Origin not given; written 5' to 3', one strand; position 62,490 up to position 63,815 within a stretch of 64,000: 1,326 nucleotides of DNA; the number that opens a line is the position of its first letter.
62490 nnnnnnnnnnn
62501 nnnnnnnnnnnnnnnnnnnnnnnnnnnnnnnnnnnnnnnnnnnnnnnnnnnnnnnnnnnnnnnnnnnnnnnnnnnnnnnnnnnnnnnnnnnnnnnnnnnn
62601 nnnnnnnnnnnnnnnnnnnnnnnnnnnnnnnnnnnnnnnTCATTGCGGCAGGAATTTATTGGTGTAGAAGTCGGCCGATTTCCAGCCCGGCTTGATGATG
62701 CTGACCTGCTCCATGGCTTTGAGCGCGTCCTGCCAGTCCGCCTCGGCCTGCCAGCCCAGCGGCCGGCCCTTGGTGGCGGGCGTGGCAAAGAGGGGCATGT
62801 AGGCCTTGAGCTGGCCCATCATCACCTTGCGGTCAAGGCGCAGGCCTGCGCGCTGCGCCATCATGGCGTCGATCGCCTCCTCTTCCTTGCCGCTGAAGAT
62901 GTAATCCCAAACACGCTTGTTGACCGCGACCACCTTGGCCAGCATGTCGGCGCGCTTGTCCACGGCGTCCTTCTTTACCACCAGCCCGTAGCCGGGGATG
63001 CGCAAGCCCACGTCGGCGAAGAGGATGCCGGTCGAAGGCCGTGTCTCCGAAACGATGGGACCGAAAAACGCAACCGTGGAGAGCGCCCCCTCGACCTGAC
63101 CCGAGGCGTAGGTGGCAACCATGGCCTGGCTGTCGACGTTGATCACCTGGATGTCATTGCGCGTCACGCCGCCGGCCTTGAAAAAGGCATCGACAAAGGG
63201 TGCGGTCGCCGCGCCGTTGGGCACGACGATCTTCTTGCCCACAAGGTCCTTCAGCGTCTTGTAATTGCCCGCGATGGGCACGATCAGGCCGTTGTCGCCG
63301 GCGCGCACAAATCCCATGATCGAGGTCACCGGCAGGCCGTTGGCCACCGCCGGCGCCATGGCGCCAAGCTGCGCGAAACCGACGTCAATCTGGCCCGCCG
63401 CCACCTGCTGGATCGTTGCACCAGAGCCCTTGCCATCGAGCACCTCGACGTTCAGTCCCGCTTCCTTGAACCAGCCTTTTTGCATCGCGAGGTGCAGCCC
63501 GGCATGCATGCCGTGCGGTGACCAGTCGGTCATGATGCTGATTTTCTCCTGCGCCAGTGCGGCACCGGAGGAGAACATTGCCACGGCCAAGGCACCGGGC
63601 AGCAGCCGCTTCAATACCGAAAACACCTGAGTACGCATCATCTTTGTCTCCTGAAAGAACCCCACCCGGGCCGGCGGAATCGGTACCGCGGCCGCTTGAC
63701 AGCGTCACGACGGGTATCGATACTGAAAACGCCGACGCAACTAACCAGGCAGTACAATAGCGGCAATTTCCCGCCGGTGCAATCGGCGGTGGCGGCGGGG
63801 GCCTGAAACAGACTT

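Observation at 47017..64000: Accessory catabolic island with an unassignable substrate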

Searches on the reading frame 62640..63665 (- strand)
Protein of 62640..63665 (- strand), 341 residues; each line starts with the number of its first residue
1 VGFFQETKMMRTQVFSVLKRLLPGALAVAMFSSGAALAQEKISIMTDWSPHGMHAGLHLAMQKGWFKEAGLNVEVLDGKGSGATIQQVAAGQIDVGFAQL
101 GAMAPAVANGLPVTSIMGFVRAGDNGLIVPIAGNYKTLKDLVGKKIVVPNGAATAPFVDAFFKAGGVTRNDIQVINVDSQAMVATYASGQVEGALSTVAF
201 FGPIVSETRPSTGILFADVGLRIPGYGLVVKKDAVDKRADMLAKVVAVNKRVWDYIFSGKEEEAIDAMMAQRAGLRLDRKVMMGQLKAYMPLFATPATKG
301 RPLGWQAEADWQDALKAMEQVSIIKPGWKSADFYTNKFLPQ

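Call 6: search_protein_families(library=pfam, proteins=[window:62640-63665:-], max_evalue=0.01)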
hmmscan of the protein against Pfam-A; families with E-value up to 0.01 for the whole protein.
window:62640-63665:- (341 aa): 6 families
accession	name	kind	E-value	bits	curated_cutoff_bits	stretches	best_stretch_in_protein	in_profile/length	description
PF09084.16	NMT1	-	8.3e-32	111.3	20.5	1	54-258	4-211/216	NMT1/THI5 like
PF13379.11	NMT1_2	-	3.7e-11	43.8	24.7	1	48-238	12-220/252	NMT1-like family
PF04069.17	OpuAC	-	2.9e-05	24.2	21.2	1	65-185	23-161/257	Substrate binding domain of ABC-type glycine betaine transport system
PF12974.12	Phosphonate-bd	-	3.5e-05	23.7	27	1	68-204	26-170/242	ABC transporter, phosphonate, periplasmic substrate-binding protein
PF16868.10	NMT1_3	-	0.00018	21.7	27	1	67-197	27-167/289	NMT1-like family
PF03401.19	TctC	-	0.0036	17.3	27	0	51-110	112-170/274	Tripartite tricarboxylate transporter family receptor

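Call 9: find_encoding_contigs(protein=window:62640-63665:-, flank=10000, max_places=6)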
Protein window:62640-63665:- (341 aa): no gene with exactly this product is on record in the collection.

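Call 56: find_encoding_contigs(protein=window:62640-63641:-, flank=10000, max_places=3)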
Protein window:62640-63641:- (333 aa): 13 contigs read that carry it; 3 places shown.
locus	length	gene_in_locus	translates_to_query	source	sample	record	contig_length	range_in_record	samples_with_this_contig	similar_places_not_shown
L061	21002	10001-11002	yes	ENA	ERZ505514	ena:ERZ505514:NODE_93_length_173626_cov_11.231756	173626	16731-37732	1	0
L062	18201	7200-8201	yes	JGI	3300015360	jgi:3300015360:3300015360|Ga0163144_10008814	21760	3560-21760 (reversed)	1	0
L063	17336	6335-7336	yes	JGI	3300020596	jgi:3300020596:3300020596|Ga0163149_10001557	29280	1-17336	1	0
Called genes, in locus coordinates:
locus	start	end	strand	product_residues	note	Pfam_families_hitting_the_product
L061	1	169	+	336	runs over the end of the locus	PF13379:NMT1_2, PF09084:NMT1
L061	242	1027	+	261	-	PF00005:ABC_tran, PF13304:AAA_21 (faint)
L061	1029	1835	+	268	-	PF00528:BPD_transp_1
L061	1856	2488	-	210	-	PF02979:NHase_alpha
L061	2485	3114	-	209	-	PF21006:NHase_beta_N, PF02211:NHase_beta_C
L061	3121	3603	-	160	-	PF00111:Fer2 (weak), PF13085:Fer2_3 (weak), PF01799:Fer2_2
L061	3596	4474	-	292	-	PF00941:FAD_binding_5, PF03450:CO_deh_flav_C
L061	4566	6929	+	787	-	PF01315:Ald_Xan_dh_C, PF02738:MoCoBD_1, PF20256:MoCoBD_2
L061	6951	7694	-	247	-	PF02798:GST_N, PF13417:GST_N_3, PF13409:GST_N_2, PF00043:GST_C, PF13410:GST_C_2, PF14497:GST_C_3 (weak)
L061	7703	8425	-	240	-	PF00440:TetR_N, PF14514:TetR_C_9 (weak), PF17938:TetR_C_29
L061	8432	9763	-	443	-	PF00202:Aminotran_3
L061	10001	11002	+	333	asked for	PF13379:NMT1_2, PF09084:NMT1, PF12974:Phosphonate-bd (faint)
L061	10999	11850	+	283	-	PF00005:ABC_tran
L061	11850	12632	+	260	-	PF00528:BPD_transp_1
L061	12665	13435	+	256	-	PF00857:Isochorismatase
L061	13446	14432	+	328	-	-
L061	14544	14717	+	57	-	-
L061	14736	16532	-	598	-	PF02776:TPP_enzyme_N, PF00205:TPP_enzyme_M (faint), PF02775:TPP_enzyme_C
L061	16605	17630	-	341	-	PF03401:TctC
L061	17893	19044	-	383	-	PF01494:FAD_binding_3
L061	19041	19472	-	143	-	PF01042:Ribonuc_L-PSP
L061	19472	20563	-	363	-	PF02900:LigB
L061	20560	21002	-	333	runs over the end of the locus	PF03401:TctC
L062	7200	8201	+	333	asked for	PF13379:NMT1_2, PF09084:NMT1, PF12974:Phosphonate-bd (faint)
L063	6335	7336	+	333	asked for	PF13379:NMT1_2, PF09084:NMT1, PF12974:Phosphonate-bd (faint)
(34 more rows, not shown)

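Call 76: search_protein_families(library=pfam, proteins=[L061:1856-2488:-, L061:2485-3114:-, L061:8432-9763:-], max_evalue=1)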
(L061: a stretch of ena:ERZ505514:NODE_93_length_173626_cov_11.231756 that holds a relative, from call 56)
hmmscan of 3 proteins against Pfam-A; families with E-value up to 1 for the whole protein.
L061:1856-2488:- (210 aa): 3 families
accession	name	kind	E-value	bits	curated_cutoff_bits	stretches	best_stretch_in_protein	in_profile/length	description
PF02979.21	NHase_alpha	-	3.2e-74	248.8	27.2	1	29-204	7-184/184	Nitrile hydratase, alpha chain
PF14407.11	Frankia_peptide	-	0.00037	21.1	48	1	64-98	4-38/63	Ribosomally synthesized peptide prototyped by Frankia Franean1_4349.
PF21006.2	NHase_beta_N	-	0.19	12.3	21.5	1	22-57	66-101/115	Nitrile hydratase beta subunit, N-terminal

L061:2485-3114:- (209 aa): 2 families
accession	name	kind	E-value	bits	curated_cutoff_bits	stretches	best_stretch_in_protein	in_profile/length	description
PF02211.21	NHase_beta_C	-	1.4e-18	67.5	27.7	1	113-206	6-97/98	Nitrile hydratase beta subunit, C-terminal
PF21006.2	NHase_beta_N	-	6.2e-16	59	21.5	1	8-107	4-106/115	Nitrile hydratase beta subunit, N-terminal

L061:8432-9763:- (443 aa): 3 families
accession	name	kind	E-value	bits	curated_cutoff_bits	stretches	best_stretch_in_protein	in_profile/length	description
PF00202.27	Aminotran_3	-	2.7e-92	310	30.5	1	30-438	10-402/403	Aminotransferase class-III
PF01212.27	Beta_elim_lyase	-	0.0087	15.8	27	1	93-256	35-168/288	Beta-eliminating lyase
PF00155.27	Aminotran_1_2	-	0.048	13.3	19.7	1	203-338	131-266/361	Aminotransferase class I and II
